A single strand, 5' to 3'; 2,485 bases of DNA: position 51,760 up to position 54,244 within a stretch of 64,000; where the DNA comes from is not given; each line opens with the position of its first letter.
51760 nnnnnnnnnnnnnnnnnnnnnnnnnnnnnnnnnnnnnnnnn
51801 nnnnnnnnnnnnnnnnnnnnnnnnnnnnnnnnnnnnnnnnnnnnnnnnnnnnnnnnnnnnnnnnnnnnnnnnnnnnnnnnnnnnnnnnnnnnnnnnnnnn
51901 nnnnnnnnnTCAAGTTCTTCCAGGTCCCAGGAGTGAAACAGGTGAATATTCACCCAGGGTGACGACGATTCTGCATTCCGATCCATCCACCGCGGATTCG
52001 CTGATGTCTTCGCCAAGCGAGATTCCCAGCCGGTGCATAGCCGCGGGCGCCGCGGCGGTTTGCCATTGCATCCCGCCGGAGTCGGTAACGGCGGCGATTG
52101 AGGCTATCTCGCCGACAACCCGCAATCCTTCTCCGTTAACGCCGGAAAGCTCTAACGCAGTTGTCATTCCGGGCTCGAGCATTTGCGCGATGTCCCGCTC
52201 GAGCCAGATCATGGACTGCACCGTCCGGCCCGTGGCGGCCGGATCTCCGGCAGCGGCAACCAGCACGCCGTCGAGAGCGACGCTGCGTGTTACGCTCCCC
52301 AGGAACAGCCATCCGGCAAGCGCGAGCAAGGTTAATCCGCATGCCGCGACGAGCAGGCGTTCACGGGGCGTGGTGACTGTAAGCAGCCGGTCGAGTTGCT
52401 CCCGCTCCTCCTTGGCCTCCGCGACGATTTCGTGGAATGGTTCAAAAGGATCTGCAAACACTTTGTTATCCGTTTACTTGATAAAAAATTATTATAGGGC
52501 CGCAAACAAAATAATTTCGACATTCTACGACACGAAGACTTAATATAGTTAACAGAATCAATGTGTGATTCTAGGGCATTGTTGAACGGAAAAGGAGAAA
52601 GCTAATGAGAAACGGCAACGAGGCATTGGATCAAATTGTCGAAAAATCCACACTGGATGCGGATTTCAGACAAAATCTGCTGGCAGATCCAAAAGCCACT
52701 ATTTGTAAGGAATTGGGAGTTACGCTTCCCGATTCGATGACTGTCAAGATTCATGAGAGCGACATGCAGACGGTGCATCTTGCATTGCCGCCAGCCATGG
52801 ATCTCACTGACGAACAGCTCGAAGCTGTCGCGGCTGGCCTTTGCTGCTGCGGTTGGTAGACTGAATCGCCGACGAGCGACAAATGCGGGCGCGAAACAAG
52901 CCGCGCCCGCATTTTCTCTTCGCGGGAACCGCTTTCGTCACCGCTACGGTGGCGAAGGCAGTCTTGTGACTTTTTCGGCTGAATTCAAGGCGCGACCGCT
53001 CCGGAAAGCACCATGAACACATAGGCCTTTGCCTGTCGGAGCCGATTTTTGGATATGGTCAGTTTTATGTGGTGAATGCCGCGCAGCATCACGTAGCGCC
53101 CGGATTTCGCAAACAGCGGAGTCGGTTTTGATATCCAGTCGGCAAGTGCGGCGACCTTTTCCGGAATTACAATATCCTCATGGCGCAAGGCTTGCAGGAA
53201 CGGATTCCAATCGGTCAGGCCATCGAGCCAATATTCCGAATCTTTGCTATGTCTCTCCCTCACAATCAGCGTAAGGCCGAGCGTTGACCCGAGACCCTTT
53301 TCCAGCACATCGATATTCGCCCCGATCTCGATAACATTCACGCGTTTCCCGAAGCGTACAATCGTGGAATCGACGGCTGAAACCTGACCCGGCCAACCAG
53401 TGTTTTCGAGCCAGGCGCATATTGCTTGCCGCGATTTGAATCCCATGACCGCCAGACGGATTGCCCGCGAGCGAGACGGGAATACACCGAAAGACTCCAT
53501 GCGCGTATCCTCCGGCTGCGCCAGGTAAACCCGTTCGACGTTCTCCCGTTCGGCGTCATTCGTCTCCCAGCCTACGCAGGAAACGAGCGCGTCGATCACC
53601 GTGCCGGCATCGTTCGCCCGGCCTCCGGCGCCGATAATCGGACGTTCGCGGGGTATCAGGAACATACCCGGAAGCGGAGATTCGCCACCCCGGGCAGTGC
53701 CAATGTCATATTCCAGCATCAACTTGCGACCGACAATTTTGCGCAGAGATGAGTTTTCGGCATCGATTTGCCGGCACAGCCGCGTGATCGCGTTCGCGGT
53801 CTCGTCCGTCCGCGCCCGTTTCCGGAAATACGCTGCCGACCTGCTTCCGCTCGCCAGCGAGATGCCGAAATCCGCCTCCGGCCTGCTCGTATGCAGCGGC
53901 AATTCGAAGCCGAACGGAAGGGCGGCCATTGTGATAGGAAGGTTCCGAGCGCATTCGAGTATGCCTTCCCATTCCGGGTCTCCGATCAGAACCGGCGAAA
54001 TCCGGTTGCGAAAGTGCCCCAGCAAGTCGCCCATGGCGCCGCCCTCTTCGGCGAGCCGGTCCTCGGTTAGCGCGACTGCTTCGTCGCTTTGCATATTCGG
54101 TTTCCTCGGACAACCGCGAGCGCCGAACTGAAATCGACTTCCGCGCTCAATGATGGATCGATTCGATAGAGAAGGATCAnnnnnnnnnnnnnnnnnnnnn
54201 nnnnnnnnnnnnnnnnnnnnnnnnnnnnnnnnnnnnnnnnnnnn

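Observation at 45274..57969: Self-contained NHLP/TOMM-type biosynthetic and export locus inserted between korAB and an AlkB-fusion gene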

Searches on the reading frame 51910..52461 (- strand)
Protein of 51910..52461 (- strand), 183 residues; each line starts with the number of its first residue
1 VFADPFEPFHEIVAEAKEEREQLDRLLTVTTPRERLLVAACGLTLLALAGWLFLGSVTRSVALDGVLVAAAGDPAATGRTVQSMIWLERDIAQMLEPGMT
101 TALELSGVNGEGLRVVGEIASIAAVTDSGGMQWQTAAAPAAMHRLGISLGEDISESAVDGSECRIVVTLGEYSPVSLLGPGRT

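Call 4: search_protein_families(library=ncbifam, proteins=[window:51910-52461:-], max_evalue=0.01)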
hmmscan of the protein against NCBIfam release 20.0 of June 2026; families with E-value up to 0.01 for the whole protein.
window:51910-52461:- (183 aa): 1 family
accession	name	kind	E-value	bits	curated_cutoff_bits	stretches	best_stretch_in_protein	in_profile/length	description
TIGR03794.1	NHLM_micro_HlyD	equivalog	6.7e-06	25.3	156.2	1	21-71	6-56/421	NHLP bacteriocin system secretion protein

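Call 5: search_protein_families(library=pfam, proteins=[window:51910-52461:-], max_evalue=0.01)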
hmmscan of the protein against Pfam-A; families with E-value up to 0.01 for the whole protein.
window:51910-52461:- (183 aa): 0 families

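Call 89: search_protein_families(library=phrogs, proteins=[window:51910-52461:-], max_evalue=0.01)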
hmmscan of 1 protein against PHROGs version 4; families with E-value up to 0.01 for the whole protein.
window:51910-52461:- (183 aa): 0 families

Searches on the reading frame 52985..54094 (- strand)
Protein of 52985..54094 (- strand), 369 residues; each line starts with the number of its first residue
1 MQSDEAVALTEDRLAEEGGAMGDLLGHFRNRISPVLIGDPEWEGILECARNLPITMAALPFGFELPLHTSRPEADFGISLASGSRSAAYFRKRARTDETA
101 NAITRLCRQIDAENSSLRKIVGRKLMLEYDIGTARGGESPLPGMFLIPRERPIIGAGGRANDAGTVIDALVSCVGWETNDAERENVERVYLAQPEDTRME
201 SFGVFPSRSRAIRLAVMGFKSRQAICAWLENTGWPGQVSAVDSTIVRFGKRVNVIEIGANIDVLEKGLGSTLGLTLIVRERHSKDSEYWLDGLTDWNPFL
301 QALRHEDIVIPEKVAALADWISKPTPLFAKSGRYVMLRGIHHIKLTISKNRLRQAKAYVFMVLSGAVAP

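Call 4: search_protein_families(library=ncbifam, proteins=[window:52985-54094:-], max_evalue=0.01)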
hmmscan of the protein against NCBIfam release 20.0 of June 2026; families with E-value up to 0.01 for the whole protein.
window:52985-54094:- (369 aa): 0 families

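Call 5: search_protein_families(library=pfam, proteins=[window:52985-54094:-], max_evalue=0.01)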
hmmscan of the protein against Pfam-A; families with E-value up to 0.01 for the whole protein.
window:52985-54094:- (369 aa): 0 families

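Call 33: search_solved_structures(query=window:52985-54094:-, max_evalue=10)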
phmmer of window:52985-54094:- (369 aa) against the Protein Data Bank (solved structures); distinct sequences matched with E-value up to 10: 2.
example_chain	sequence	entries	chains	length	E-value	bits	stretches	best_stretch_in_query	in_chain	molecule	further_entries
4v19_E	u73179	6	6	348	0.65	12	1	254-307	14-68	MITORIBOSOMAL PROTEIN UL3M, MRPL3 | ICT1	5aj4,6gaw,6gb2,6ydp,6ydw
4ce4_E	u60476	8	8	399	0.77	11.7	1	254-307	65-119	MRPL3 | ICT1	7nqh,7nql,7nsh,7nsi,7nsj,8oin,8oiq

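Call 36: find_homologous_proteins(query=window:52985-54094:-)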
Query window:52985-54094:- (369 aa): 944 proteins with E <= 0.001 among 7022 candidates; the best 120 are listed.
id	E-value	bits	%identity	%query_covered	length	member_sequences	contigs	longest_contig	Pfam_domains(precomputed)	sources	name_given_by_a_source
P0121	2.4e-244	828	99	100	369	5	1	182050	-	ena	-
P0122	7.5e-198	675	81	99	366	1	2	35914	-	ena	-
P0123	1.2e-189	648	75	100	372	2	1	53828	-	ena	-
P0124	4.2e-189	646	77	100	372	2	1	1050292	-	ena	-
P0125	7.6e-187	639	76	100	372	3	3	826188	-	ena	-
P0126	7.2e-186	635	75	100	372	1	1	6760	-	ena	-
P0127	7.4e-186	635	75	100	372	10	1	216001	-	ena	-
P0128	8.0e-186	635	75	100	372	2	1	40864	-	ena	-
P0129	2.4e-185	634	75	100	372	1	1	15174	-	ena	-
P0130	2.8e-185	633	75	99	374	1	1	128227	-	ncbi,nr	ncbi:MAG: hypothetical protein OXC41_01270 [Gammaproteobacteria bacterium]|nr:hypothetical protein [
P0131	3.1e-185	633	76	99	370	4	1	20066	-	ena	-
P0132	3.7e-185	633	76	100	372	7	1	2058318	-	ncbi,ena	-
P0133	3.7e-185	633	75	100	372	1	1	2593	-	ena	-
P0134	4.2e-185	633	76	100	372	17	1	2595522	-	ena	-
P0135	4.4e-185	633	74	100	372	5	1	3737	-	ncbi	-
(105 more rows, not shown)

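Call 45: predict_structure(alignment_id=A2)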
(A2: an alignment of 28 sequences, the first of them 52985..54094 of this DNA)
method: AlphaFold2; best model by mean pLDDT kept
length: 369 residues; sequences in the alignment: 28
mean_pLDDT: 74.3   pTM: 0.79
mean pLDDT of the five models: 74.3, 68.8, 58.3, 38.1, 32.4
residues with pLDDT >= 90: 70; 70-90: 185; 50-70: 65; < 50: 49
segments of 3 or more residues with pLDDT < 50: 1-7, 16-18, 56-59, 135-137, 281-292, 329-336, 363-369
pLDDT, mean of each block of 10 residues (from residue 1): 44 51 71 79 80 58 86 80 69 76 81 79 74 56 68 55 78 74 83 80 71 88 94 93 94 89 88 84 38 71 91 88 58 55 89 89 43
secondary structure, 60 per line:
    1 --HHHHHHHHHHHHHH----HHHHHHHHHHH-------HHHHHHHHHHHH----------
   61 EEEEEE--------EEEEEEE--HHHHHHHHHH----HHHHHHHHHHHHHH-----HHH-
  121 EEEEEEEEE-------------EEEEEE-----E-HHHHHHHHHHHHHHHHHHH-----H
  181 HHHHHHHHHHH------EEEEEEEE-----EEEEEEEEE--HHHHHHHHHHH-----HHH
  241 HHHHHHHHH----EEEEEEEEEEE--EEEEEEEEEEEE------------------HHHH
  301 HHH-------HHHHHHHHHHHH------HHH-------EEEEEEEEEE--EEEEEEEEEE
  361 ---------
elements in order: H3-16 H21-31 H39-50 E61-66 E75-81 H84-93 H98-111 E121-129 E143-148 H156-174 H180-191 E198-205 E211-219 H222-232 H238-249 E254-264 E267-278 H297-303 H311-322 E339-348 E351-360

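Call 49: fold_search(model_id=the predicted structure, library=pdb)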
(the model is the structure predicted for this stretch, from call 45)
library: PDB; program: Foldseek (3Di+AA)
matches with E <= 10: 447; with E <= 0.001: 60
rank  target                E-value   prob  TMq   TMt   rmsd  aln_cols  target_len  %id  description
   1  5jxm                  7.7e-07  1.00  0.56  0.58   6.3       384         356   15  Crystal Structure of Prenyltransferase PriB Apo Form (released 2016-06-08)
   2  5k9m                  4.6e-06  1.00  0.55  0.57   7.0       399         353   15  Crystal Structure of PriB Binary Complex with Product Diphosphate (released 2016-06-15)
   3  5inj                  4.6e-06  1.00  0.54  0.56   7.1       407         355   16  Crystal Structure of Prenyltransferase PriB Ternary Complex with L-Tryptophan and Dimethylallyl thiolodiphosphate (DMSPP (released 2016-05-11)
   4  6zs0_BBB              7.1e-06  1.00  0.54  0.57   6.4       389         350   12  Crystal structure of 5-dimethylallyltryptophan synthase from Streptomyces coelicolor (released 2020-12-09)
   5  5y72_A                2.1e-05  1.00  0.42  0.50   7.3       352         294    9  DMSPP Bound AmbP3 (released 2018-07-18)
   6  7w8u                  2.2e-05  1.00  0.55  0.58   6.5       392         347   14  Crystal Structure of Indole Prenyltransferase IptA (released 2022-10-19)
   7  6zs0_AAA              3.0e-05  1.00  0.54  0.55   6.7       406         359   14  Crystal structure of 5-dimethylallyltryptophan synthase from Streptomyces coelicolor (released 2020-12-09)
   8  5y72_B                3.0e-05  1.00  0.42  0.51   7.4       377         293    8  DMSPP Bound AmbP3 (released 2018-07-18)
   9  8daz_D                3.6e-05  1.00  0.52  0.53   7.6       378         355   13  Crystal structure of DMATS1 prenyltransferase in complex with L-Trp and GSPP (released 2022-09-28)
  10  7fhb                  4.7e-05  1.00  0.41  0.48   9.9       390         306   11  Structure of prenyltransferase from Streptomyces sp. (strain CL190) with bound GPP (released 2022-06-22)
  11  5y7c_A                6.6e-05  1.00  0.41  0.50   7.5       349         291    9  Hapalindole A and DMSPP Bound AmbP3 (released 2018-07-18)
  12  7fhf                  7.4e-05  1.00  0.40  0.48  10.0       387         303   10  Structure of prenyltransferase mutant V49W/Y288F/Q295F from Streptomyces sp. (strain CL190) (released 2022-06-22)
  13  6zrx_AAA              7.8e-05  1.00  0.52  0.53   7.6       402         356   13  Crystal structure of 6-dimethylallyltryptophan synthase from Micromonospora olivasterospora in complex with DMASPP a (released 2020-12-09)
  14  7w8v                  8.2e-05  1.00  0.56  0.59   6.0       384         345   14  DMSPP- and Trp-bound 6-dimethylallyl tryptophan synthase, IptA (released 2022-10-19)
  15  5kcg_A                8.7e-05  1.00  0.46  0.43   8.2       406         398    9  Crystal structure of the aromatic prenyltransferase AtaPT (apo state) from Aspergillus terreus A8-4 (released 2016-12-21)
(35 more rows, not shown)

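Call 70: search_protein_representatives(alignment_id=A2)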
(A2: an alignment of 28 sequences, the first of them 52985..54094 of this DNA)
Query: 28 sequences, 372 profile positions. Proteins with E-value up to 0.001 (for the whole library): 661; up to 1e-10: 267; up to 1e-30: 105. The best 150 are listed.
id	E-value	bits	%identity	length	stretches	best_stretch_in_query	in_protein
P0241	1.2e-171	587.2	-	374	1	2-371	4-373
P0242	1.3e-143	495.0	-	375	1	1-368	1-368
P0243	1.4e-141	488.3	-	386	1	1-278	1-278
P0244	5.7e-135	466.5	-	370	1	1-369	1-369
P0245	5.3e-131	453.4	-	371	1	1-368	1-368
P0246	1.2e-125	435.9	-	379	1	1-366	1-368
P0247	2.5e-125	434.8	-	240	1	139-371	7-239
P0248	1.3e-121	422.5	-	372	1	1-370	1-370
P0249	1.4e-116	406.0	-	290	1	113-317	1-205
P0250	1.5e-115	402.6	-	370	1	1-368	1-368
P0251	5.5e-115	400.7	-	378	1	1-366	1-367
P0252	4.1e-109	381.4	-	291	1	21-242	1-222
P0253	7.8e-106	370.6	-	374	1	1-369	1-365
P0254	8.1e-100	350.8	-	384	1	1-366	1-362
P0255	1.7e-96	339.9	-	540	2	238-356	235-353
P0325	4.2e-35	137.9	-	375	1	17-364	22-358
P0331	1.2e-33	133.0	-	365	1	22-356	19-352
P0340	1.1e-31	126.6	-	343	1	21-369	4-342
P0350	8.3e-30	120.4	-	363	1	29-362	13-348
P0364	1.9e-27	112.7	-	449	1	16-366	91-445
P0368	1.5e-26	109.7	-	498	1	21-366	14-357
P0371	3.1e-26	108.7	-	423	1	19-366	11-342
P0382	1.6e-24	103.0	-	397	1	36-367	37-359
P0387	1.3e-23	100.0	-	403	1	20-367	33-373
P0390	4.6e-23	98.2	-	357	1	20-362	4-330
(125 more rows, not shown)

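Call 71: search_protein_families(library=pfam, proteins=[P0325, P0331, P0340, P0350, P0364, P0368, P0371, P0382, P0387, P0390], max_evalue=0.1)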
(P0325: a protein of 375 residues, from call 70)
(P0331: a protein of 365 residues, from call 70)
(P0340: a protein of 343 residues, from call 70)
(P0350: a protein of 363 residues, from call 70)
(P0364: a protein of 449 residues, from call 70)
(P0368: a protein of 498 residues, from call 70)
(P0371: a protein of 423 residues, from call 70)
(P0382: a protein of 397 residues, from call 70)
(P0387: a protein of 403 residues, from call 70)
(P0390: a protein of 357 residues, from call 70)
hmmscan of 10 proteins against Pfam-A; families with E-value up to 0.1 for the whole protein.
P0325 (375 aa): 0 families

P0331 (365 aa): 0 families

P0340 (343 aa): 0 families

P0350 (363 aa): 0 families

P0364 (449 aa): 2 families
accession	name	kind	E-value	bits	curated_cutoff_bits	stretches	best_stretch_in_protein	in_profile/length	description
PF02627.25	CMD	-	0.05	14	23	0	308-339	52-83/84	Carboxymuconolactone decarboxylase family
PF13243.12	SQHop_cyclase_C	-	0.076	12.5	26.1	0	2-39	192-229/319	Squalene-hopene cyclase C-terminal domain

P0368 (498 aa): 0 families

P0371 (423 aa): 0 families

P0382 (397 aa): 0 families

P0387 (403 aa): 0 families

P0390 (357 aa): 0 families

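Call 85: search_solved_structures(query=A2, max_evalue=10)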
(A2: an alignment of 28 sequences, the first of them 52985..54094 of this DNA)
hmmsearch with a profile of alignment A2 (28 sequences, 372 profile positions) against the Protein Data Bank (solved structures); distinct sequences matched with E-value up to 10: 2.
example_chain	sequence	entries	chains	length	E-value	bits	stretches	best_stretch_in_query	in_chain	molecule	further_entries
4brz_A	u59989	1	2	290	1.7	10.8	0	160-218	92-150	HALOALKANE DEHALOGENASE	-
4c6h_A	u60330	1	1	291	1.7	10.8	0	160-218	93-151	HALOALKANE DEHALOGENASE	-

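Call 88: search_solved_structures(query=A4, max_evalue=10)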
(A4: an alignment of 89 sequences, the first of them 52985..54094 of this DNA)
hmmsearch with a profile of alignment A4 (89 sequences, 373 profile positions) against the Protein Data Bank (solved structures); distinct sequences matched with E-value up to 10: 1.
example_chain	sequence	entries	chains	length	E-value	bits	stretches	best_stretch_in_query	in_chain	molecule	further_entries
9yed_CP1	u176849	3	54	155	0.84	11.5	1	220-265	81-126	Chemotaxis protein PomB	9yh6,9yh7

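Call 90: find_encoding_contigs(protein=P0364, flank=10000, max_places=3)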
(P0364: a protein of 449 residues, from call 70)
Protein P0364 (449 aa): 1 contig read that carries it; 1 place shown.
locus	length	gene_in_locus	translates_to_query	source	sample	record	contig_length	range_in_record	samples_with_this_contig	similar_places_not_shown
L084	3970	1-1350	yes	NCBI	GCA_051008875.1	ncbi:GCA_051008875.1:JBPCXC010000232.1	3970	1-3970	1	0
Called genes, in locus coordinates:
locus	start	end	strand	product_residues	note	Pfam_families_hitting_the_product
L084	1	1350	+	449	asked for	?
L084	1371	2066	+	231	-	PF00702:Hydrolase, PF13419:HAD_2, PF13242:Hydrolase_like (faint)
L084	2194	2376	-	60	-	-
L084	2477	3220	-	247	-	PF00977:His_biosynth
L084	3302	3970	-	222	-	PF06253:MTTB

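Call 91: find_encoding_contigs(protein=P0331, flank=8000, max_places=2)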
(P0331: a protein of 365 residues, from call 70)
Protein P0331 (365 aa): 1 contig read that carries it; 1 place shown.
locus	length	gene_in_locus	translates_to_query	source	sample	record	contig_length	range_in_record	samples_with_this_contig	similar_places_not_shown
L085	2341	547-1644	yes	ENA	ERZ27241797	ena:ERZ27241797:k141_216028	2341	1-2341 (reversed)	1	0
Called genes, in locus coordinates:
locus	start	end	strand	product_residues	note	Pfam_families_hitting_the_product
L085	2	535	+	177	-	?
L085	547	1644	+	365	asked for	-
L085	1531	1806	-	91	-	-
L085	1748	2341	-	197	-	?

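Call 92: find_encoding_contigs(protein=P0350, flank=8000, max_places=2)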
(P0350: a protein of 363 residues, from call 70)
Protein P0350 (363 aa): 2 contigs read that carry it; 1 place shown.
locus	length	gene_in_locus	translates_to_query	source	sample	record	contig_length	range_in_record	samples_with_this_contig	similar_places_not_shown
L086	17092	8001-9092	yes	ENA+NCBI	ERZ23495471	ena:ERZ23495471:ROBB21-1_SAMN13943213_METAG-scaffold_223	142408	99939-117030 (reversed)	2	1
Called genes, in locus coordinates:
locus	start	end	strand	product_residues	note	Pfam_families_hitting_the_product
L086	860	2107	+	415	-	PF25919:BSH_CusB (faint), PF25917:BSH_RND (faint), PF25973:BSH_CzcB (weak)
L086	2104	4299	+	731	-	PF03412:Peptidase_C39, PF00664:ABC_membrane, PF00005:ABC_tran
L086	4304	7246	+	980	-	PF00664:ABC_membrane, PF00005:ABC_tran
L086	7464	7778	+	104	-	PF02979:NHase_alpha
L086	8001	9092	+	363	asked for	-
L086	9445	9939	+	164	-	PF00383:dCMP_cyt_deam_1, PF14437:MafB19-deam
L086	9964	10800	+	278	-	PF22814:WelO5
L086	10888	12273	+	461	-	-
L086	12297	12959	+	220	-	PF00005:ABC_tran, PF13304:AAA_21 (faint)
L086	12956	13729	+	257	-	PF03649:UPF0014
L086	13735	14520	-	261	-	PF00106:adh_short, PF08659:KR, PF13561:adh_short_C2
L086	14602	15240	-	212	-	PF06283:ThuA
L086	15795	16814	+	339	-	PF02390:Methyltransf_4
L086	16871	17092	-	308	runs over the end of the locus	PF00586:AIRS, PF02769:AIRS_C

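Call 93: find_encoding_contigs(protein=P0368, flank=8000, max_places=2)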
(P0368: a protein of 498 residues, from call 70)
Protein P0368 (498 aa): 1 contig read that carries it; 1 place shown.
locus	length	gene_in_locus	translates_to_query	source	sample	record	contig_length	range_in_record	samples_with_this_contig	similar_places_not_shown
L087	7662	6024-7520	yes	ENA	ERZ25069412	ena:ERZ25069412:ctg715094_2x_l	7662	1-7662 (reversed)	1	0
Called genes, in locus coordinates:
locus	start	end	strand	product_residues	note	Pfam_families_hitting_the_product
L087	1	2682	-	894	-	?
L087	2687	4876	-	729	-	PF03412:Peptidase_C39, PF00664:ABC_membrane, PF00005:ABC_tran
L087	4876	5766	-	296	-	-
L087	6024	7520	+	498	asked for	-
